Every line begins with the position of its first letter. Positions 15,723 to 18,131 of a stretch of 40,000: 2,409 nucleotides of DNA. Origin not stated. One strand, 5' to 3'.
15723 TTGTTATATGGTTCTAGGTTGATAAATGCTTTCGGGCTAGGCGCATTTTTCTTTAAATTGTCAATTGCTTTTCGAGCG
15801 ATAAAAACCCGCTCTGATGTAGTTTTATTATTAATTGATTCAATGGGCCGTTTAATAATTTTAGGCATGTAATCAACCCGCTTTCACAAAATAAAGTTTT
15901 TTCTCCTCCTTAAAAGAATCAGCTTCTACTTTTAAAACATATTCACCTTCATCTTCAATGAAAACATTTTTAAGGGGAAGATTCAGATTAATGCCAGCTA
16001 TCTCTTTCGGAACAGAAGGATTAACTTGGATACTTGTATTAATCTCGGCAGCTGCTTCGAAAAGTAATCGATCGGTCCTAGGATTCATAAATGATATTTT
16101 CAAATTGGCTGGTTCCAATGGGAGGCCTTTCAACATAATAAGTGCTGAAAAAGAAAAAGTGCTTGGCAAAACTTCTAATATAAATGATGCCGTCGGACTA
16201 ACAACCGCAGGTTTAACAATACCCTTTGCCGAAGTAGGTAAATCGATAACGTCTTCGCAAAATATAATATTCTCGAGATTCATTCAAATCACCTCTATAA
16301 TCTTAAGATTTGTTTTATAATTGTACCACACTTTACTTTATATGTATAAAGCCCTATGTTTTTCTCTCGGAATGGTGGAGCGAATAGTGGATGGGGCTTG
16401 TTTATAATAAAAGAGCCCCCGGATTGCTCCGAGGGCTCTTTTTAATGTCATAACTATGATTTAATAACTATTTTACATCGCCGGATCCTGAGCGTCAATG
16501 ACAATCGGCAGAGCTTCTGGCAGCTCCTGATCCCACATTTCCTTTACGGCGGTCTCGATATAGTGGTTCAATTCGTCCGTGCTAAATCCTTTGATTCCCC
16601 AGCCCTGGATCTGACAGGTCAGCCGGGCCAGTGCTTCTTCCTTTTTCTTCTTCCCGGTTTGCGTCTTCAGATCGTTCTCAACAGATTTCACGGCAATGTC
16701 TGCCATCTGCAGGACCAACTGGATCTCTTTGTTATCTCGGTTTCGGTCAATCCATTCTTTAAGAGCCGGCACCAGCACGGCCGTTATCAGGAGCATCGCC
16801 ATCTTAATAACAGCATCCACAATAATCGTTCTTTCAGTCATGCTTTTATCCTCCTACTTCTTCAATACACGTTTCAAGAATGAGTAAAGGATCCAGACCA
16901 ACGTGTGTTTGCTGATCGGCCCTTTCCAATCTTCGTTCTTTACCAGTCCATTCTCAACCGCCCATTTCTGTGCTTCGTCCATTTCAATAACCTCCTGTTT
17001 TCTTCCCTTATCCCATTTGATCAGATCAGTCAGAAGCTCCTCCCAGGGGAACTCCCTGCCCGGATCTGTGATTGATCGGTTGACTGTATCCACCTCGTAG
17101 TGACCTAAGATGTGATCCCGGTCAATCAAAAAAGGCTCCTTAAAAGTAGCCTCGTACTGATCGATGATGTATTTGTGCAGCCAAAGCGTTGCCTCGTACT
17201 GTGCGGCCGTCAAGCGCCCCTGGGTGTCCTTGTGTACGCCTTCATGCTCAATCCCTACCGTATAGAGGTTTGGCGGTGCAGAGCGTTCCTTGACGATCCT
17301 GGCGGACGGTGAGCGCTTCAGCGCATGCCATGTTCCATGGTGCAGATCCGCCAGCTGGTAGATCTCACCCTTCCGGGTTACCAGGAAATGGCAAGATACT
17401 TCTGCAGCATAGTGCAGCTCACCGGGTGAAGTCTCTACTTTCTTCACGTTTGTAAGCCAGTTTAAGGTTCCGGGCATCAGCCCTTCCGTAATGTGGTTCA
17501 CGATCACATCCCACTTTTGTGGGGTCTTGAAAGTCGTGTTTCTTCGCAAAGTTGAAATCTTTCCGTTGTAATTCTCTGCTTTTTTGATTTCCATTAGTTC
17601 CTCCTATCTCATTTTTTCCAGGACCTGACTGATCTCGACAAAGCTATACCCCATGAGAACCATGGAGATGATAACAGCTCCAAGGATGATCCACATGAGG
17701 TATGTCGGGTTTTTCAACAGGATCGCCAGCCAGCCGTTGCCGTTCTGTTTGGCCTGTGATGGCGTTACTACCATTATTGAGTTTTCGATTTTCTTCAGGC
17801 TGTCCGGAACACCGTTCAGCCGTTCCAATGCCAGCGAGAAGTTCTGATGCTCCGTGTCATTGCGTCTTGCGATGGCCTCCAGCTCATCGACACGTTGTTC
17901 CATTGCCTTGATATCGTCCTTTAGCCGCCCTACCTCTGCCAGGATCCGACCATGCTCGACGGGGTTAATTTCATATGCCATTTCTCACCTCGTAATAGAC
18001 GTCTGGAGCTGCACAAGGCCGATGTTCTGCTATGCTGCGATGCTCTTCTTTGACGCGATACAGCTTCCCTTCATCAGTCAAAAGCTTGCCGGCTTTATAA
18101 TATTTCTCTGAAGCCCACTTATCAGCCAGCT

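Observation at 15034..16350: Self-contained AT-rich three-gene cassette (136 aa, 54 aa, PIN-like 208 aa) in the prophage cargo slot: candidate toxin-antitoxin or anti-phage module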

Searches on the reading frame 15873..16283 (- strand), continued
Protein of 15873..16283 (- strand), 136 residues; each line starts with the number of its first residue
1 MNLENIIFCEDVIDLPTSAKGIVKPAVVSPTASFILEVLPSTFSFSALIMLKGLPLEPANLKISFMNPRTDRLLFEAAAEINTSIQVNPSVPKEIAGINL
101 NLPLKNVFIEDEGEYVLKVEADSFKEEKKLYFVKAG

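Call 72: search_protein_families(library=padloc, proteins=[L011:3816-4235:+, L011:4237-4812:+, L011:4805-5170:+, L013:4001-4417:+, L013:4417-5004:+, L013:4988-5362:+, L008:4976-5368:+, L009:1497-2003:+, L005:4610-5260:+], max_evalue=0.1)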
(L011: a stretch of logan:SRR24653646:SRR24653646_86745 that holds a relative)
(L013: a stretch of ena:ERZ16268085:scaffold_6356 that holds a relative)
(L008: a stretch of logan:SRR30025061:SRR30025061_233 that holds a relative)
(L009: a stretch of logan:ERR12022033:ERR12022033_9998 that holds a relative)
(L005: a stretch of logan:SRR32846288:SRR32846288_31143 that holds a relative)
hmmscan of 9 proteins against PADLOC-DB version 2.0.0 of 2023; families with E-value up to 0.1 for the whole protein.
L011:3816-4235:+ (139 aa): 0 families

L011:4237-4812:+ (191 aa): 4 families
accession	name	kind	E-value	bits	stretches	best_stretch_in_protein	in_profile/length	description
PDLC04575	PDC-M32A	-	5.7e-05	20.3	1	86-182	258-359/375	-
PDLC04576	PDC-M32A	-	0.00029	17.7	1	87-174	262-352/375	-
PDLC04574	PDC-M32A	-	0.0074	13.2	1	87-178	260-356/376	-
PDLC04577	PDC-M32A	-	0.014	12.5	1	82-179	265-364/384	-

L011:4805-5170:+ (121 aa): 1 family
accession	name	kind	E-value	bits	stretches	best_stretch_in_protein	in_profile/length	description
PDLC04579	PDC-M32B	-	1.5e-05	23.5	1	7-113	3-111/123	-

L013:4001-4417:+ (138 aa): 0 families

L013:4417-5004:+ (195 aa): 4 families
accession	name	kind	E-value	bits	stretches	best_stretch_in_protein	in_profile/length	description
PDLC04576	PDC-M32A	-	9.3e-08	29.2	1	90-182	262-358/375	-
PDLC04575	PDC-M32A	-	1.2e-06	25.9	1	80-183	249-357/375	-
PDLC04577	PDC-M32A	-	6.7e-05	20.1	1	82-187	262-369/384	-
PDLC04574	PDC-M32A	-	0.00043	17.3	1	90-150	260-324/376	-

L013:4988-5362:+ (124 aa): 0 families

L008:4976-5368:+ (130 aa): 1 family
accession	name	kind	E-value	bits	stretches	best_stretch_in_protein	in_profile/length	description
PDLC00778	Cyclase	-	0.0088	12.9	1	59-129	271-340/455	oligonucleotide-cyclase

L009:1497-2003:+ (168 aa): 3 families
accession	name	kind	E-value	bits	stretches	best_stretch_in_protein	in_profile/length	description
PDLC04576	PDC-M32A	-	3.5e-07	27.3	1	65-163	264-365/375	-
PDLC04575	PDC-M32A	-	0.00021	18.5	1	66-149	262-351/375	-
PDLC00076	GajA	-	0.0096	12.3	1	33-162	42-155/700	AAA ATPase domain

L005:4610-5260:+ (216 aa): 0 families

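Call 80: search_dna_similar(query=P0161, collection=phages, mode=protein, max_evalue=0.001)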
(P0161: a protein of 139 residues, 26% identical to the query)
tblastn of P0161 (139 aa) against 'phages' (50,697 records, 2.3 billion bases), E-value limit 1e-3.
No match.

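Call 81: search_dna_similar(query=P0037, collection=phages, mode=protein, max_evalue=0.001)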
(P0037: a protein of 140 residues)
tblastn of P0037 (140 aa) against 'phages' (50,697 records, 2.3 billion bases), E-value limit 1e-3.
No match.

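Call 84: find_related_loci(query=A8, collection=viral_contigs, flank=3000)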
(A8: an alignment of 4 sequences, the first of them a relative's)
Query A8 (194 aa) in viral_contigs; peptide patterns used: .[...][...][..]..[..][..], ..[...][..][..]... (x = any residue, [..] = any of these).
71 stretches matched a pattern; 13 encode a relative of the query (tblastn E <= 1e-3); 13 distinct loci.
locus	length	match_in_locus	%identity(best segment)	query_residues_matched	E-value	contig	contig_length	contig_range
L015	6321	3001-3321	45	82-188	9e-29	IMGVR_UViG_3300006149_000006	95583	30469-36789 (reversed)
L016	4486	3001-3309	42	85-188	2e-20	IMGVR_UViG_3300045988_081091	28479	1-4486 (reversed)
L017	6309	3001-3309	42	85-188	2e-20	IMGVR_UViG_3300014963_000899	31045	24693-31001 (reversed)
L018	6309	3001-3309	42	85-188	2e-20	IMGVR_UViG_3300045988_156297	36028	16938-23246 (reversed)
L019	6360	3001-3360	40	70-188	3e-20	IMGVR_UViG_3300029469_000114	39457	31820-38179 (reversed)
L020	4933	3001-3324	42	85-190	9e-20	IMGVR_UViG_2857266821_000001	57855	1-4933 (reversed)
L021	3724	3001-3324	42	85-190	9e-20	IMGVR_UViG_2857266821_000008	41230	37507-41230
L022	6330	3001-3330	35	82-191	5e-17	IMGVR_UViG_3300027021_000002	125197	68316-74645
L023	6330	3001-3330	35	82-191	5e-17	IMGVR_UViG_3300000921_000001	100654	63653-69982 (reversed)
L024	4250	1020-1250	43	79-155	2e-15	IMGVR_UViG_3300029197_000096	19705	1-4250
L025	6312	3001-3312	26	85-187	3e-11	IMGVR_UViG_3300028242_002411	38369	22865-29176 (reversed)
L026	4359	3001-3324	42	85-190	9e-20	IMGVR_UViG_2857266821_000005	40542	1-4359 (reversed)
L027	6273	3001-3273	30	66-161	3e-6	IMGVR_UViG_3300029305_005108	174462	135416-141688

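Call 90: fold_search(model_id=the predicted structure, library=viral)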
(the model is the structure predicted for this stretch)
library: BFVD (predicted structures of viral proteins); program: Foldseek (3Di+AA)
matches with E <= 10: 1462; with E <= 0.001: 3
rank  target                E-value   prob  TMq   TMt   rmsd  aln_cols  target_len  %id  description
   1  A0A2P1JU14            3.0e-07  1.00  0.72  0.73   3.9       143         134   15  Uncharacterized protein [Anoxybacillus phage A403]
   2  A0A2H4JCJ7            1.7e-06  1.00  0.65  0.65   4.7       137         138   16  Uncharacterized protein [uncultured Caudovirales phage]
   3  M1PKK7                5.7e-04  1.00  0.56  0.54   5.9       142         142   11  (no name in the UniProt tables at hand)
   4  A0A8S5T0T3            1.1e-03  1.00  0.58  0.49   7.5       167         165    9  Uncharacterized protein [Siphoviridae sp. ctKFk2]
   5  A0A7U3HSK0            1.9e-03  1.00  0.50  0.41   5.9       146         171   14  (no name in the UniProt tables at hand)
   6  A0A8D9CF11            2.6e-03  1.00  0.36  0.17  13.6       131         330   15  Uncharacterized protein [uncultured marine phage]
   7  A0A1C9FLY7            5.6e-03  1.00  0.41  0.16   4.7       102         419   10  (no name in the UniProt tables at hand)
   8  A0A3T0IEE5            6.9e-03  1.00  0.47  0.33   4.4       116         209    9  (no name in the UniProt tables at hand)
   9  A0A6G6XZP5            6.9e-03  0.96  0.34  0.34  11.2       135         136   11  (no name in the UniProt tables at hand)
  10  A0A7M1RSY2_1          7.3e-03  1.00  0.42  0.06   5.2       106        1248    7  Spore coat protein-like protein [uncultured phage cr124_1]
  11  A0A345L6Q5            7.3e-03  1.00  0.41  0.17   5.6       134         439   10  Uncharacterized protein [Serratia phage Scapp]
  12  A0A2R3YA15            8.9e-03  0.99  0.37  0.25  11.9       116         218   10  (no name in the UniProt tables at hand)
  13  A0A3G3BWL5            1.3e-02  0.96  0.41  0.34   8.3       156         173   16  (no name in the UniProt tables at hand)
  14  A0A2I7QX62            1.4e-02  0.99  0.40  0.47  12.6       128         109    8  (no name in the UniProt tables at hand)
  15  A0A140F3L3            1.5e-02  1.00  0.44  0.15   5.0       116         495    9  Uncharacterized protein [Pyrobaculum filamentous virus 1]
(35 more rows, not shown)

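Call 98: find_encoding_contigs(protein=P0159, flank=3500, max_places=2)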
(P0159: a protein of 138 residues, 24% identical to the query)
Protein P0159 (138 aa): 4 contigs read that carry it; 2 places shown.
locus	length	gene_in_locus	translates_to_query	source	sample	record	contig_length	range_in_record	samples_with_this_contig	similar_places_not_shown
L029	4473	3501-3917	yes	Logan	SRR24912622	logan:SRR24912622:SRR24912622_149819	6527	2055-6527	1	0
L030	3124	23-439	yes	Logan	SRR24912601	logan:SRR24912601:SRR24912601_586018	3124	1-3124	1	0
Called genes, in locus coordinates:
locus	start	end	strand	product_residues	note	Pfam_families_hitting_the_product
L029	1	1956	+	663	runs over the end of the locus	PF04313:HSDR_N (faint), PF13588:HSDR_N_2, PF02384:N6_Mtase, PF07669:Eco57I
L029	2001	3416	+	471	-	PF01420:Methylase_S (weak)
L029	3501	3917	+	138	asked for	PF22091:DUF6941 (weak)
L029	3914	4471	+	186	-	?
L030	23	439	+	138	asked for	PF22091:DUF6941 (weak)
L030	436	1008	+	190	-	-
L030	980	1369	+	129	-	-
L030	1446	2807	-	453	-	-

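Call 99: find_encoding_contigs(protein=P0166, flank=3500, max_places=2)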
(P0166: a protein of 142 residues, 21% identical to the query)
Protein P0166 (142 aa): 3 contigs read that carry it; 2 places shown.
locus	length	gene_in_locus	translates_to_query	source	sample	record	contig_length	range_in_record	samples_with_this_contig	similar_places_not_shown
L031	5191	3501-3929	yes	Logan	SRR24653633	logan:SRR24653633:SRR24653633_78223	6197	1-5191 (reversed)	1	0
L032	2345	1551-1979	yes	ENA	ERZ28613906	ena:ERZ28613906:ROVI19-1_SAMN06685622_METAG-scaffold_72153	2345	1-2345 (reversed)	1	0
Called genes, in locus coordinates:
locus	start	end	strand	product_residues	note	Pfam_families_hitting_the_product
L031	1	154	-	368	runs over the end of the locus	PF13186:SPASM (faint)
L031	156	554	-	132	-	-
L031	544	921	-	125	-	-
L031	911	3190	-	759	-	PF05729:NACHT (faint)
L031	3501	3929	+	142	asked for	-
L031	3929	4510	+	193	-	-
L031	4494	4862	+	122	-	-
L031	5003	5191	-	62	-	?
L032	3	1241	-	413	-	?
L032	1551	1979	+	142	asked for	-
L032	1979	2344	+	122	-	?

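Call 100: find_encoding_contigs(protein=P0163, flank=3500, max_places=2)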
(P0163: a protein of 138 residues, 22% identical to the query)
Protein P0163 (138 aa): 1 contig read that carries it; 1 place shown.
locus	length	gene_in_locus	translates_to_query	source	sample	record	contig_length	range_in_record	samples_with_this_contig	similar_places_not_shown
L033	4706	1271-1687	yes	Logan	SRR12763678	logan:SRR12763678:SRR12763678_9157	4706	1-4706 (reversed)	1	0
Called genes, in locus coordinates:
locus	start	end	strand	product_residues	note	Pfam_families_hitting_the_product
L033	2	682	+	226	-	?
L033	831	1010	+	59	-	PF03008:DUF234 (weak)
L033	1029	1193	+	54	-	-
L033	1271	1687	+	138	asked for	PF22091:DUF6941 (weak)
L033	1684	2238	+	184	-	-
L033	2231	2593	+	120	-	-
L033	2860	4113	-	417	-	PF13173:AAA_14, PF13635:DUF4143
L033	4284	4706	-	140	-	?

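Call 101: find_encoding_contigs(protein=P0164, flank=3500, max_places=2)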
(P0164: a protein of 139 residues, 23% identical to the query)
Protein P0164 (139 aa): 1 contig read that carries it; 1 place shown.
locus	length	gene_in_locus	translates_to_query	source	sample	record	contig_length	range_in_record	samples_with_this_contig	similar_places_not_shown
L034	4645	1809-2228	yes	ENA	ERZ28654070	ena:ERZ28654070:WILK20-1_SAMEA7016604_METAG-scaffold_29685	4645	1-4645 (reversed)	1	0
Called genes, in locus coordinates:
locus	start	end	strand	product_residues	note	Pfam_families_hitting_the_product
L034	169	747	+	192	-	-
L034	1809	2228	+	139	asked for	-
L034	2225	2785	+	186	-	-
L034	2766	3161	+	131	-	-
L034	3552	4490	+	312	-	PF12773:DZR (faint), PF07553:Lipoprotein_Ltp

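Call 118: find_related_loci(query=A5, collection=metagenome_contigs, flank=3000)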
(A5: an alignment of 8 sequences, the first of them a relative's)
Query A5 (136 aa) in metagenome_contigs; peptide patterns used: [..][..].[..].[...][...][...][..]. (x = any residue, [..] = any of these).
208 stretches matched a pattern, but none encodes a relative of the query by tblastn (E <= 1e-3).

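Call 120: find_related_loci(query=A10, collection=viral_contigs, flank=3000)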
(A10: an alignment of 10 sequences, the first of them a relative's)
Query A10 (139 aa) in viral_contigs; peptide patterns used: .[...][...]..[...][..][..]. (x = any residue, [..] = any of these).
30 stretches matched a pattern; 4 encode a relative of the query (tblastn E <= 1e-3); 4 distinct loci.
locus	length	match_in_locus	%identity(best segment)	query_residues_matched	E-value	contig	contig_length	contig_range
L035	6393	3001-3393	35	1-134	2e-21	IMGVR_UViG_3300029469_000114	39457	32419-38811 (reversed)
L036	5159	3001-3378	32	6-134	1e-18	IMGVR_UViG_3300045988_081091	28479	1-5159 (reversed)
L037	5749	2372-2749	32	6-134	1e-18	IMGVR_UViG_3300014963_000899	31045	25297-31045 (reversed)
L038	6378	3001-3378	32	6-134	1e-18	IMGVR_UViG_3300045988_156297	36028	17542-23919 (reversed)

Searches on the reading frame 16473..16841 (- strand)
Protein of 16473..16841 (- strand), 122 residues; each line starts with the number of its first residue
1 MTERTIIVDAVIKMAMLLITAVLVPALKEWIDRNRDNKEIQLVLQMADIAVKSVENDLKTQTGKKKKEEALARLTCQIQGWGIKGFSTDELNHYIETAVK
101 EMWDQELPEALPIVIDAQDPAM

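Call 5: search_protein_families(library=pfam, proteins=[window:16473-16841:-], max_evalue=1)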
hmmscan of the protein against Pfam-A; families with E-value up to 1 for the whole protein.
window:16473-16841:- (122 aa): 5 families
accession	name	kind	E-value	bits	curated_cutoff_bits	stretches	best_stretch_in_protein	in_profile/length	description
PF09682.15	Phage_holin_6_1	-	8e-12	45.9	24.9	1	10-102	7-99/101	Bacteriophage holin of superfamily 6 (Holin_LLH)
PF11773.13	ComGE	-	0.04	14.3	25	1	6-59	1-55/82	Competence system putative prepilin ComGE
PF23828.1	DUF7198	-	0.043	13.7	27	1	6-69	2-65/236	Family of unknown function (DUF7198)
PF23725.1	Dredd_N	-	0.082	13.2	27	1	70-114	38-78/100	Caspase-8, N-terminal domain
PF01890.21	CbiG_C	-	0.15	13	27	1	39-94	19-71/117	Cobalamin synthesis G C-terminus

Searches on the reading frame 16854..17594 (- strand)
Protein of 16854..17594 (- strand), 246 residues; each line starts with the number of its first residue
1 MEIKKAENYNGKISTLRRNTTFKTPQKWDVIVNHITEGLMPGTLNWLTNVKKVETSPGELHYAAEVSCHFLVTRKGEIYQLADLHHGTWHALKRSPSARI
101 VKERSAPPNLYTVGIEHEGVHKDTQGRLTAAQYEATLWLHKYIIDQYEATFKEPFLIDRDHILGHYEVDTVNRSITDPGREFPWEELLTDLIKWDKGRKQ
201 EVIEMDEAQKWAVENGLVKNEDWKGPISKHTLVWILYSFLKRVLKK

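Call 5: search_protein_families(library=pfam, proteins=[window:16854-17594:-], max_evalue=1)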
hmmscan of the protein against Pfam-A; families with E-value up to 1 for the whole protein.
window:16854-17594:- (246 aa): 2 families
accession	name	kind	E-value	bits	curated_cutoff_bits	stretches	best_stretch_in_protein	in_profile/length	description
PF01510.30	Amidase_2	-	1.2e-19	71.4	26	1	26-179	3-130/131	N-acetylmuramoyl-L-alanine amidase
PF02478.21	Pneumo_phosprot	-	0.16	12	22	1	185-219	218-252/286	Pneumovirus phosphoprotein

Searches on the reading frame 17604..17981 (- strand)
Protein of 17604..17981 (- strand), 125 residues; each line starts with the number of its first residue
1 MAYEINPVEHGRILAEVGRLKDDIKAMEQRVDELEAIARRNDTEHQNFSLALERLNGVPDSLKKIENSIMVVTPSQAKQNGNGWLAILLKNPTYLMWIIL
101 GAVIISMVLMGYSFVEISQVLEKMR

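Call 37: search_protein_families(library=pfam, proteins=[window:17604-17981:-], max_evalue=0.001)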
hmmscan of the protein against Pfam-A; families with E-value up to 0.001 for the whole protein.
window:17604-17981:- (125 aa): 1 family
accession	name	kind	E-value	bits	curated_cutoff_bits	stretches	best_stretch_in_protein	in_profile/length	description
PF05531.17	NPV_P10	-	0.00067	20.5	29.8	1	20-70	9-59/75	Nucleopolyhedrovirus P10 protein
